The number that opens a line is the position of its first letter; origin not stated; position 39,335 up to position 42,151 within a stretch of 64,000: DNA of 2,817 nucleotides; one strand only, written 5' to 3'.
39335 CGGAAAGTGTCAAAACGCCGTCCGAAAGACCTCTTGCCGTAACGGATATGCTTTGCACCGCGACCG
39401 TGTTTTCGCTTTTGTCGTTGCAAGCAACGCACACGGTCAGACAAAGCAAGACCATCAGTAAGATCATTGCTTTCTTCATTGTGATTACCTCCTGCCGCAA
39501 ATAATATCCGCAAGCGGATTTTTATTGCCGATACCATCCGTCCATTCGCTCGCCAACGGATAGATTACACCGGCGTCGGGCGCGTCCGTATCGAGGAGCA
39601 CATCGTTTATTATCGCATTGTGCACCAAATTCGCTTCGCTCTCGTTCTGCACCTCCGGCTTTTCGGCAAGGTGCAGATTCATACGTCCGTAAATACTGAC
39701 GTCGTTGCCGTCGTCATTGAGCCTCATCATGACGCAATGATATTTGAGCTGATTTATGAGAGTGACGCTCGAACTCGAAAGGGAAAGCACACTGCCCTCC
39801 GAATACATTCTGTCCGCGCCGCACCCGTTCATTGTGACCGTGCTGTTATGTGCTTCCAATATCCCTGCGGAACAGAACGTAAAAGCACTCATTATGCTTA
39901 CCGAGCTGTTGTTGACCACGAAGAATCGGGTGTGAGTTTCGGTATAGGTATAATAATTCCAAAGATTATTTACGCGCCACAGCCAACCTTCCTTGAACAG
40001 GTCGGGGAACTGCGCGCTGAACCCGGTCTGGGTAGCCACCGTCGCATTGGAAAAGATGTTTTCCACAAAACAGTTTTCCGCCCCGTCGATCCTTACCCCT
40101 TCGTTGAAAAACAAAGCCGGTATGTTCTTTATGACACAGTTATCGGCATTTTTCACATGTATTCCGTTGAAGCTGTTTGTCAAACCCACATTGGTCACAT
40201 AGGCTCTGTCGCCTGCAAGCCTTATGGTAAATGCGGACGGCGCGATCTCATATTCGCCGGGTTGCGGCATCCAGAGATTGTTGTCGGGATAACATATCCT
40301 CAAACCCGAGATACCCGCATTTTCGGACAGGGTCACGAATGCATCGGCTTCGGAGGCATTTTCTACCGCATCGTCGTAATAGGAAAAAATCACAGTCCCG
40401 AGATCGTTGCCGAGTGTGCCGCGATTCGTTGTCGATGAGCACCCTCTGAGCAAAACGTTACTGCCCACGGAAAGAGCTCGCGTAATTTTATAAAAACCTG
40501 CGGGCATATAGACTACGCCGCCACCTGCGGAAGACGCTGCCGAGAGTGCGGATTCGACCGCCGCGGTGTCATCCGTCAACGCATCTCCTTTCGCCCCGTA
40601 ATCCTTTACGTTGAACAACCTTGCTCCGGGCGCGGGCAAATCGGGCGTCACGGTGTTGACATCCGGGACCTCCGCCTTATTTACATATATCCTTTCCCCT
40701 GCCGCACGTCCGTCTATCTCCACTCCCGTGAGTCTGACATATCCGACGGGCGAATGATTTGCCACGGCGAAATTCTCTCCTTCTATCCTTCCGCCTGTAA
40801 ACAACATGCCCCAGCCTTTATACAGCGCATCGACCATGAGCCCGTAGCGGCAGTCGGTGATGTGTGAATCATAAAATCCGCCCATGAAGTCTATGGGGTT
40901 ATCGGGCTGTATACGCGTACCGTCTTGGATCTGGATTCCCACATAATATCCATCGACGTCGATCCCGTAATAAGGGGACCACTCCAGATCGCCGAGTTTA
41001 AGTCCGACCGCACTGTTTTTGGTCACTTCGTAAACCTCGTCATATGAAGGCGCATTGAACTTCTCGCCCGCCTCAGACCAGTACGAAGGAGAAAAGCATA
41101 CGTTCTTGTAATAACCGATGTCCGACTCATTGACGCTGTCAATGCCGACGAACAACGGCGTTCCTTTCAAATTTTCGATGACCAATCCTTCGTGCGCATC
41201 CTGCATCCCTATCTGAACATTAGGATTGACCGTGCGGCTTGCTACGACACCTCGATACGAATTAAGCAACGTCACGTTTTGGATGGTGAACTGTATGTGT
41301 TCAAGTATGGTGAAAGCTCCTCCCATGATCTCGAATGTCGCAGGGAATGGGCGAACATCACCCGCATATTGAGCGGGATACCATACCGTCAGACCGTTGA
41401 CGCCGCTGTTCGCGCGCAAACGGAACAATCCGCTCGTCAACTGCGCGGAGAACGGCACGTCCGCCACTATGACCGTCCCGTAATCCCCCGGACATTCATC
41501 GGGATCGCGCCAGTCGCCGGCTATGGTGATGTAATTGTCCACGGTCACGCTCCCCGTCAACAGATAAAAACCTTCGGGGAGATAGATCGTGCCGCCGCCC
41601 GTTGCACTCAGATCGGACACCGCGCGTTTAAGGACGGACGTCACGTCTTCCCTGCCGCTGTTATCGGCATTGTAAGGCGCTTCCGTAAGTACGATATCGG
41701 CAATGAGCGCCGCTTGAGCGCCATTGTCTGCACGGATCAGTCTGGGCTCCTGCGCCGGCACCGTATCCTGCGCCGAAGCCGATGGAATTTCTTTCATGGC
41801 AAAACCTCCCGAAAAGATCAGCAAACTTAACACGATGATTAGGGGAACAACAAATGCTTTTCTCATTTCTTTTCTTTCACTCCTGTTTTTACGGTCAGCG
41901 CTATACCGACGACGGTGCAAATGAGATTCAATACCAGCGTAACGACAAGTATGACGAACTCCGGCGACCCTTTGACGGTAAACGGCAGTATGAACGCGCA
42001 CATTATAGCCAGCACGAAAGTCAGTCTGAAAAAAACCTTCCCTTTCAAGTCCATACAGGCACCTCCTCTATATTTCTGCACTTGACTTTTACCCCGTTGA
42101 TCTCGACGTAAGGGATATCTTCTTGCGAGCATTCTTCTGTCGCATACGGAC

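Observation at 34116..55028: ~21-kb lower-G+C carbohydrate-utilisation island wedged between the 3' ends of two tRNA genes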

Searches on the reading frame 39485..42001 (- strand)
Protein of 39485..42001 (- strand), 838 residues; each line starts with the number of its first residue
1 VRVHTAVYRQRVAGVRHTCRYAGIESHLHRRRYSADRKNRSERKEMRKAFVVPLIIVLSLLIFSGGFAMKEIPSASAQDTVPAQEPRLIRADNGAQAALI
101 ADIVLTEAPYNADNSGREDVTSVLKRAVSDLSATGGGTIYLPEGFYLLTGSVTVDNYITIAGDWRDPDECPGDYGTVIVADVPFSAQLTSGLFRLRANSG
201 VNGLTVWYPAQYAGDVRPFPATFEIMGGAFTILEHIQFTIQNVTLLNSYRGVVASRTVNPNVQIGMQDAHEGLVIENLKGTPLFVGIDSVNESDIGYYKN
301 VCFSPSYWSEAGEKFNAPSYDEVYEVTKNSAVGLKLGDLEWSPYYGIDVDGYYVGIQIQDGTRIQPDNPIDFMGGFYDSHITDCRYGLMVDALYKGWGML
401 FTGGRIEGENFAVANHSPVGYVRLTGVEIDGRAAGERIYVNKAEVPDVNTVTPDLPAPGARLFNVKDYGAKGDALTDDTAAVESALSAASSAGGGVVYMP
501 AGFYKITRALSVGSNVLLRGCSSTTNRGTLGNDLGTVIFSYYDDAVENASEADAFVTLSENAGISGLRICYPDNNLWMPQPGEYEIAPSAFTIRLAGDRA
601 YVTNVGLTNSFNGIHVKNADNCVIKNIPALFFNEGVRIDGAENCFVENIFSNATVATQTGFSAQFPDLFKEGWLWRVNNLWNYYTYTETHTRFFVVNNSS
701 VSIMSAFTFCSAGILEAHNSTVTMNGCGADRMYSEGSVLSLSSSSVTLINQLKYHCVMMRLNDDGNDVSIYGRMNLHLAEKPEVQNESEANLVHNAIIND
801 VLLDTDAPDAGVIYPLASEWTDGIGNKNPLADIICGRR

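Call 4: search_protein_families(library=pfam, proteins=[window:39485-42001:-])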
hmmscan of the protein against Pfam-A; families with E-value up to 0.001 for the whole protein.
window:39485-42001:- (838 aa): 1 family
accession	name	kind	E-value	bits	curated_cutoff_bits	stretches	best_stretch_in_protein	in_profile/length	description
PF12708.12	Pect-lyase_RHGA_epim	-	1.4e-23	84.3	27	2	463-571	2-113/213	Rhamnogalacturonase A/epimerase, pectate lyase-like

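Call 6: search_solved_structures(query=window:39485-42001:-, max_evalue=0.01, show_alignments=1)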
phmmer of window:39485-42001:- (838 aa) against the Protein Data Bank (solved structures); distinct sequences matched with E-value up to 0.01: 12.
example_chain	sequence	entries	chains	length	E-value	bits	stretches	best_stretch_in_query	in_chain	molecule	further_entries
5m5z_A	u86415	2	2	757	1.2e-10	43.4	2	456-507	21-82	Beta-1,3-glucanase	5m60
2pyg_A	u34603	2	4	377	1.6e-10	42.9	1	463-518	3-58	Poly(beta-D-mannuronate) C5 epimerase 4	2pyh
3eqn_A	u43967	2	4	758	5.6e-10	41.1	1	463-513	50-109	Glucan 1,3-beta-glucosidase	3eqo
5lw3_A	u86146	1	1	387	1.2e-09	40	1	463-512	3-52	Poly(beta-D-mannuronate) C5 epimerase 6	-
7chu_A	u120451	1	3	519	1.4e-09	39.8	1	463-540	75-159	Putative pectin lyase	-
8xfq_A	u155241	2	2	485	3.7e-08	35.1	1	463-512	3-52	mannuronan 5-epimerase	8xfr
8ja4_A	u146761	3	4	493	3.8e-08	35.1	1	463-512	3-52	mannuronan 5-epimerase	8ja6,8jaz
3zpp_A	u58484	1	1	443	1.3e-07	33.3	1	463-516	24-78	CELL WALL SURFACE ANCHOR FAMILY PROTEIN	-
4mr0_A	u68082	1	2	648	4.7e-07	31.5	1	463-516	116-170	Plasmin and fibronectin-binding protein A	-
3jur_A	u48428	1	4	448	6.5e-05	24.4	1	107-157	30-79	Exo-poly-alpha-D-galacturonosidase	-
7c7d_A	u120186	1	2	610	0.00032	22.1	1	445-523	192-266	alpha-1,3-glucanase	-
5olp_A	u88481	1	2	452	0.005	18.1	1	461-516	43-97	Pectate lyase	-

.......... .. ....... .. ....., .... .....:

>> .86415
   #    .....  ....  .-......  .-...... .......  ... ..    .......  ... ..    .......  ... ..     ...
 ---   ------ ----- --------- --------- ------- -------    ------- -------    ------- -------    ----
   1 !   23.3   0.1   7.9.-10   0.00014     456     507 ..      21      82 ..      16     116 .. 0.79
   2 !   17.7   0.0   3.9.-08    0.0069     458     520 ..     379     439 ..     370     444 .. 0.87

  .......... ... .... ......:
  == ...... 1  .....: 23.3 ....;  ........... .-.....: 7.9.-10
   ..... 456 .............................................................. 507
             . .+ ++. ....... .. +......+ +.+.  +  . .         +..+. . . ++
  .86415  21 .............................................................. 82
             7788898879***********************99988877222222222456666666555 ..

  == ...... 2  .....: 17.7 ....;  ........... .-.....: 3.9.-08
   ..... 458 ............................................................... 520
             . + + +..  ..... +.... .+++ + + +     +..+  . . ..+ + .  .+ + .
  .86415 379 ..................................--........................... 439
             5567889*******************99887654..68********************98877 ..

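Call 13: find_related_loci(query=window:39485-42001:-, collection=genome_contigs, flank=10000)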
Query window:39485-42001:- (838 aa) in genome_contigs; peptide patterns used: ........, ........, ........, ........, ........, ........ (x = any residue, [..] = any of these).
28 stretches matched a pattern, but none encodes a relative of the query by tblastn (E <= 1e-3).

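Call 34: find_homologous_proteins(query=window:39485-42001:-)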
Query window:39485-42001:- (838 aa): 161 proteins with E <= 0.001 among 8000 candidates; the best 120 are listed.
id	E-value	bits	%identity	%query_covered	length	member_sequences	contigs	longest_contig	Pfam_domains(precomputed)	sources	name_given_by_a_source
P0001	0.0e+0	1796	99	95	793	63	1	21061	PF12708.13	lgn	-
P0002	0.0e+0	1502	83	92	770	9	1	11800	PF12708.13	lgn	-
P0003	0.0e+0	1125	61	94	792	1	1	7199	PF12708.13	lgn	-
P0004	0.0e+0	1026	58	94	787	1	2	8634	PF12708.13,PF22842.4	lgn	-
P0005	2.5e-292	990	58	90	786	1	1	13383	PF12708.13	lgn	-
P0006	8.6e-286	968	56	94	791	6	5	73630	PF12708.13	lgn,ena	-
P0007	1.9e-283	961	58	89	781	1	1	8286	PF12708.13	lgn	-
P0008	9.4e-281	952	55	94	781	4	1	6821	PF12708.13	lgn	-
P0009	2.7e-280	950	55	94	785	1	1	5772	PF12708.13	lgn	-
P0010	2.2e-277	941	55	94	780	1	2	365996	PF12708.13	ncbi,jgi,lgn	ncbi:MAG: glycosyl hydrolase family 28-related protein [Acholeplasmataceae bacterium]|jgi:hypothetic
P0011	9.2e-276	935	56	89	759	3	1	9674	PF12708.13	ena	-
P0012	2.7e-275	934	54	94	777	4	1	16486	PF12708.13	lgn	-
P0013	1.2e-274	932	53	93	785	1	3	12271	PF12708.13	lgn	-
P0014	9.5e-273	925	56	91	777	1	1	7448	PF12708.13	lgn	-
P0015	5.0e-270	916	54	94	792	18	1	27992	PF12708.13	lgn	-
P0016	1.6e-261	888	51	94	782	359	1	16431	PF12708.13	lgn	-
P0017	2.3e-261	888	54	89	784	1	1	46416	PF12708.13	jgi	-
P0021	1.4e-228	779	46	96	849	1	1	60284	PF12708.13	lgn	-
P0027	3.5e-107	378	33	87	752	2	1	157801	PF12708.13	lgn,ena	-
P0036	1.1e-98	350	31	89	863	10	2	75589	PF12708.13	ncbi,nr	ncbi:MAG: Pectate lyase superfamily protein [Tenericutes bacterium ADurb.Bin239]|nr:MAG: Pectate lya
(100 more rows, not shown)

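Call 35: find_encoding_contigs(protein=P0002, flank=10000, max_places=3)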
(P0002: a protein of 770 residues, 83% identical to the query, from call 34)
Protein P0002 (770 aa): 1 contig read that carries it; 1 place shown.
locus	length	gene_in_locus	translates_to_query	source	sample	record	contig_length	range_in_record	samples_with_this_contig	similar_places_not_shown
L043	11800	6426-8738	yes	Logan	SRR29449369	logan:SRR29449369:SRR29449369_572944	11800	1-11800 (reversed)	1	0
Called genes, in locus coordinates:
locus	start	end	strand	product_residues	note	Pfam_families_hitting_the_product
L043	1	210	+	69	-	?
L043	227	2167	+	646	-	PF00496:SBP_bac_5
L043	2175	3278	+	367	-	PF00528:BPD_transp_1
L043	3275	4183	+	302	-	PF00528:BPD_transp_1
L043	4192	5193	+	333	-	PF00005:ABC_tran, PF02463:SMC_N (weak), PF13304:AAA_21 (faint), PF08352:oligo_HPY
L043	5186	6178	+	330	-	PF00005:ABC_tran, PF08352:oligo_HPY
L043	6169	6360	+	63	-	-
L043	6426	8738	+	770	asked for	PF12708:Pect-lyase_RHGA_epim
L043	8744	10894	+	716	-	PF02368:Big_2 (weak), PF13472:Lipase_GDSL_2, PF16255:Lipase_GDSL_lke (weak)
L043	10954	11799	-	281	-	?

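Call 36: find_encoding_contigs(protein=P0010, flank=10000, max_places=2)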
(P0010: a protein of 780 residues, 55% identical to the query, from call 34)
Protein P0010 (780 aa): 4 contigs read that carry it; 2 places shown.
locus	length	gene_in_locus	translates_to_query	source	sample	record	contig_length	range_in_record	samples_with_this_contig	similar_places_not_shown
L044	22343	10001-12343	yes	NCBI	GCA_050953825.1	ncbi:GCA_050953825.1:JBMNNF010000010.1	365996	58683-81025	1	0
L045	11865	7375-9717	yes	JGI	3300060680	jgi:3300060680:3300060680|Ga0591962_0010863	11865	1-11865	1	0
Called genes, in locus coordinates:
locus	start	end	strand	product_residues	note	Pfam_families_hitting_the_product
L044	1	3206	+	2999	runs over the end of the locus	PF02368:Big_2 (weak), PF16403:Bact_surface_Ig-like (weak), PF00817:IMS (faint)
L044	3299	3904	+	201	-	-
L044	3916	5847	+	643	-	PF00496:SBP_bac_5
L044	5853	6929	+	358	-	PF00528:BPD_transp_1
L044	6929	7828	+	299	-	PF00528:BPD_transp_1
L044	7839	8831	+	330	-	PF00005:ABC_tran, PF02463:SMC_N (weak), PF13481:AAA_25 (faint), PF13304:AAA_21 (faint), PF08352:oligo_HPY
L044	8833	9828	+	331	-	PF00005:ABC_tran, PF08352:oligo_HPY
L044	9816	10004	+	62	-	-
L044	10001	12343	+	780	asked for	PF12708:Pect-lyase_RHGA_epim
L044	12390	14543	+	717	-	PF02368:Big_2, PF26182:Ig_NUP210_5th (faint), PF13472:Lipase_GDSL_2 (weak), PF16255:Lipase_GDSL_lke (weak)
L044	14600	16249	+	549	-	PF00128:Alpha-amylase, PF16657:Malt_amylase_C (weak), PF23915:SusG_C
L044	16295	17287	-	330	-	PF00356:LacI, PF00532:Peripla_BP_1, PF13377:Peripla_BP_3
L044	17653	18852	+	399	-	PF01609:DDE_Tnp_1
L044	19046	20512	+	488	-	PF00370:FGGY_N, PF02782:FGGY_C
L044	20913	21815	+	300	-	PF01545:Cation_efflux, PF16916:ZT_dimer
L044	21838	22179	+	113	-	PF13630:SdpI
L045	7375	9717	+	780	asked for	PF12708:Pect-lyase_RHGA_epim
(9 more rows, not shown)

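Call 37: find_encoding_contigs(protein=P0006, flank=10000, max_places=2)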
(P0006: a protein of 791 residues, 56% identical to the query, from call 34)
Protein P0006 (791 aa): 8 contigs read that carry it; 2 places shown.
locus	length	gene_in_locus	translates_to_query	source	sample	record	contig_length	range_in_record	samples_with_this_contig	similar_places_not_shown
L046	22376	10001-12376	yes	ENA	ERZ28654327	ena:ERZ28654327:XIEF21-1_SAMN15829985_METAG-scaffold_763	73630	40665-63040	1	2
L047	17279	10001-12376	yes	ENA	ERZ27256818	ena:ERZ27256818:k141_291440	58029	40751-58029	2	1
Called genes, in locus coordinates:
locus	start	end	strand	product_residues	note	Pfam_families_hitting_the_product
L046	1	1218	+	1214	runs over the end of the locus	PF02368:Big_2, PF22359:Big-like (faint), PF06565:DM10_dom (faint), PF10626:TraO (faint), PF00657:Lipase_GDSL (weak), PF13472:Lipase_GDSL_2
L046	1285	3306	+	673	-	PF13472:Lipase_GDSL_2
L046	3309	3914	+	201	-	-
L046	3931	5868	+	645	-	PF00496:SBP_bac_5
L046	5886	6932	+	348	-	PF00528:BPD_transp_1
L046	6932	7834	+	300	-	PF00528:BPD_transp_1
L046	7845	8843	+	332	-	PF00005:ABC_tran, PF02463:SMC_N (weak), PF13304:AAA_21 (faint), PF08352:oligo_HPY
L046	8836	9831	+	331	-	PF00005:ABC_tran, PF08352:oligo_HPY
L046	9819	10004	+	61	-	-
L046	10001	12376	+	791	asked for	PF12708:Pect-lyase_RHGA_epim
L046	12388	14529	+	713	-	PF02368:Big_2, PF21461:HL_N-beta (faint), PF16255:Lipase_GDSL_lke, PF13472:Lipase_GDSL_2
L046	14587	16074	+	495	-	PF00370:FGGY_N, PF02782:FGGY_C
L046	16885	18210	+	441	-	-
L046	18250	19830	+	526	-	PF09823:DUF2357 (weak)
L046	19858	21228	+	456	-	-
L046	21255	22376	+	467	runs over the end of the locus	PF17883:MBG (faint), PF18657:YDG (faint)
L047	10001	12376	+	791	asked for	PF12708:Pect-lyase_RHGA_epim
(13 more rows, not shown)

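Call 39: find_encoding_contigs(protein=P0001, flank=10000, max_places=6)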
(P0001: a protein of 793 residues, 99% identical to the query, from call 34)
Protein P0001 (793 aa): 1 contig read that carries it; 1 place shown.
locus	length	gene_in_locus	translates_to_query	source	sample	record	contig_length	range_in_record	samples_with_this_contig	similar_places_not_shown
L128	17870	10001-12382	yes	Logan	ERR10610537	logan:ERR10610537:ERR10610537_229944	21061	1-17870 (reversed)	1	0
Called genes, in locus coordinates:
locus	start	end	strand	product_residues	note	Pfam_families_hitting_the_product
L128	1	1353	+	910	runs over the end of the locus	PF02368:Big_2 (weak), PF16403:Bact_surface_Ig-like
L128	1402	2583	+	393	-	PF22359:Big-like (weak), PF00657:Lipase_GDSL, PF13472:Lipase_GDSL_2, PF16255:Lipase_GDSL_lke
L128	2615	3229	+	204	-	PF13472:Lipase_GDSL_2 (weak)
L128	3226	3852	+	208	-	-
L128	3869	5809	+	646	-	PF00496:SBP_bac_5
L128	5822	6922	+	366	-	PF00528:BPD_transp_1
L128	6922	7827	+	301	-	PF00528:BPD_transp_1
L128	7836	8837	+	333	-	PF00005:ABC_tran, PF02463:SMC_N (weak), PF13304:AAA_21 (faint), PF08352:oligo_HPY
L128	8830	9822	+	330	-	PF00005:ABC_tran, PF08352:oligo_HPY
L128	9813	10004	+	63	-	-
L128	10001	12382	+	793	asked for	PF12708:Pect-lyase_RHGA_epim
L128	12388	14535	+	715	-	PF02368:Big_2 (weak), PF21764:Invasin_D4 (faint), PF02368:Big_2 (weak), PF13472:Lipase_GDSL_2, PF16255:Lipase_GDSL_lke (weak)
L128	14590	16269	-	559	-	PF00128:Alpha-amylase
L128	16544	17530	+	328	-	PF00356:LacI, PF00532:Peripla_BP_1, PF13377:Peripla_BP_3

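Call 40: find_encoding_contigs(protein=P0021, flank=10000, max_places=2)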
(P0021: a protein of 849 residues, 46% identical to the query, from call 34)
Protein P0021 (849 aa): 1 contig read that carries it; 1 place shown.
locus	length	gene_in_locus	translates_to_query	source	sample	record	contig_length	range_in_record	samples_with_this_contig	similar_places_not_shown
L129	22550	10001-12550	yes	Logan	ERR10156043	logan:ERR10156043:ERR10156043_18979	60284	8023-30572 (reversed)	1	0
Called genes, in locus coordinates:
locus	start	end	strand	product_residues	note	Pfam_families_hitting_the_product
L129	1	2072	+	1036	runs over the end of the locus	PF16403:Bact_surface_Ig-like, PF00657:Lipase_GDSL, PF13472:Lipase_GDSL_2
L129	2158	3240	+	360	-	PF16403:Bact_surface_Ig-like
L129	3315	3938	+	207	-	-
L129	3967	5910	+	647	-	PF00496:SBP_bac_5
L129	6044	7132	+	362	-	PF00528:BPD_transp_1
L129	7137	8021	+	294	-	PF00528:BPD_transp_1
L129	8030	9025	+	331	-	PF02463:SMC_N (weak), PF00005:ABC_tran, PF13304:AAA_21 (faint), PF08352:oligo_HPY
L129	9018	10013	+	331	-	PF00005:ABC_tran, PF08352:oligo_HPY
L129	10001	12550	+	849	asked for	PF12708:Pect-lyase_RHGA_epim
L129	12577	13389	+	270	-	PF00657:Lipase_GDSL, PF13472:Lipase_GDSL_2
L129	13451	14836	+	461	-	PF00251:Glyco_hydro_32N, PF04616:Glyco_hydro_43, PF08244:Glyco_hydro_32C, PF16346:GH32_BT1760-like_C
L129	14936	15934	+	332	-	PF00356:LacI, PF00532:Peripla_BP_1, PF13407:Peripla_BP_4 (faint), PF13377:Peripla_BP_3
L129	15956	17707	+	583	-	PF00251:Glyco_hydro_32N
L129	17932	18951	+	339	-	PF00356:LacI, PF00532:Peripla_BP_1, PF13377:Peripla_BP_3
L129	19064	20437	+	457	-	PF00756:Esterase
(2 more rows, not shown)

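Call 42: find_encoding_contigs(protein=P0017, flank=10000, max_places=1)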
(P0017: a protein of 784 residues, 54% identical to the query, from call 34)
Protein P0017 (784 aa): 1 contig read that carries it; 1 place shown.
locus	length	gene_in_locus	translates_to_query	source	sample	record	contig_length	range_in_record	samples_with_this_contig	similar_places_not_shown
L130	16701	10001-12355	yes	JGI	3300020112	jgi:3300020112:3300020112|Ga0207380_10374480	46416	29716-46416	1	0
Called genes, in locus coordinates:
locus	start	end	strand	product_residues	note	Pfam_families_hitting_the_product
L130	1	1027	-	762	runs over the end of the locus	-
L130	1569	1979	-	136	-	PF00011:HSP20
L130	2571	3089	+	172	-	PF07963:N_methyl (faint)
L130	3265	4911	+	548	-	PF00128:Alpha-amylase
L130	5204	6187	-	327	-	PF00356:LacI, PF00532:Peripla_BP_1, PF13377:Peripla_BP_3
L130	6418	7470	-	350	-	PF00251:Glyco_hydro_32N, PF08244:Glyco_hydro_32C (weak)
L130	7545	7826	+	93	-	-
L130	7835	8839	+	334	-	PF00005:ABC_tran, PF02463:SMC_N (faint), PF13304:AAA_21 (faint), PF08352:oligo_HPY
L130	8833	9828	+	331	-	PF00005:ABC_tran, PF08352:oligo_HPY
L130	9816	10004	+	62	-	-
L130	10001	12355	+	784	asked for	PF12708:Pect-lyase_RHGA_epim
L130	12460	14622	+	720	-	PF02368:Big_2 (weak), PF26182:Ig_NUP210_5th (faint), PF13472:Lipase_GDSL_2 (weak), PF16255:Lipase_GDSL_lke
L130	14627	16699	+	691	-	?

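Call 43: find_encoding_contigs(protein=P0015, flank=10000, max_places=1)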
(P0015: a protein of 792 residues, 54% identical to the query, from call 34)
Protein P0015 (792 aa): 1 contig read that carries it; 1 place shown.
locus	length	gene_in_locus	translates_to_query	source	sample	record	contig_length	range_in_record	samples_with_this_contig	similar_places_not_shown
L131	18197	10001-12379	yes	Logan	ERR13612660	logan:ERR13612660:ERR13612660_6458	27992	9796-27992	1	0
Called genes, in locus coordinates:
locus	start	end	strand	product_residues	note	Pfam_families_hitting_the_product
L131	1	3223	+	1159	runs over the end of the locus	PF02368:Big_2, PF16403:Bact_surface_Ig-like (weak)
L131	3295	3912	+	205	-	-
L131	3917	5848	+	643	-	PF00496:SBP_bac_5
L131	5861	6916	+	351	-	PF00528:BPD_transp_1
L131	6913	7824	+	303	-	PF00528:BPD_transp_1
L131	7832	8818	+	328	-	PF00005:ABC_tran, PF08352:oligo_HPY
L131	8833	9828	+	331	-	PF00005:ABC_tran, PF08352:oligo_HPY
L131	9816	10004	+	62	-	-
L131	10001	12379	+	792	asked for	PF12708:Pect-lyase_RHGA_epim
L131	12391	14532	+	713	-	PF02368:Big_2, PF26918:Ig_Eae (faint), PF13472:Lipase_GDSL_2, PF16255:Lipase_GDSL_lke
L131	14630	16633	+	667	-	PF13472:Lipase_GDSL_2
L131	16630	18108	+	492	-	PF00370:FGGY_N, PF02782:FGGY_C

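Call 44: find_encoding_contigs(protein=P0036, flank=10000, max_places=1)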
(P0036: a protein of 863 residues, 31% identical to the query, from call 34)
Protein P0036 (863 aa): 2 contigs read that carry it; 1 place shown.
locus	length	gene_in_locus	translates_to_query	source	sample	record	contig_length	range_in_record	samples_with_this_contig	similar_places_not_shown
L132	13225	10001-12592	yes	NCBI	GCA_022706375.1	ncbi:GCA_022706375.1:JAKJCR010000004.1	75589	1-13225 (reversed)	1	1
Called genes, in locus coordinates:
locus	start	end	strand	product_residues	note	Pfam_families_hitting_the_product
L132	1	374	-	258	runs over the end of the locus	PF00005:ABC_tran, PF13304:AAA_21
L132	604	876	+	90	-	PF04221:RelB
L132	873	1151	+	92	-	PF15738:YafQ_toxin, PF05016:ParE_toxin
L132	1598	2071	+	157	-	PF01381:HTH_3 (weak), PF01909:NTP_transf_2, PF18765:Polbeta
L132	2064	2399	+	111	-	PF01934:HepT-like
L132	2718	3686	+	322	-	PF07751:Abi_2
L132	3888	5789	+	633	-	PF00496:SBP_bac_5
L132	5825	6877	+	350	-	PF00528:BPD_transp_1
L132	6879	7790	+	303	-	PF00528:BPD_transp_1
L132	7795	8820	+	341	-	PF00005:ABC_tran, PF13304:AAA_21 (faint), PF08352:oligo_HPY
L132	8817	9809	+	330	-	PF00005:ABC_tran, PF08352:oligo_HPY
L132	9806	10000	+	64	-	-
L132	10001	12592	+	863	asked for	PF12708:Pect-lyase_RHGA_epim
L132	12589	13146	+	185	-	-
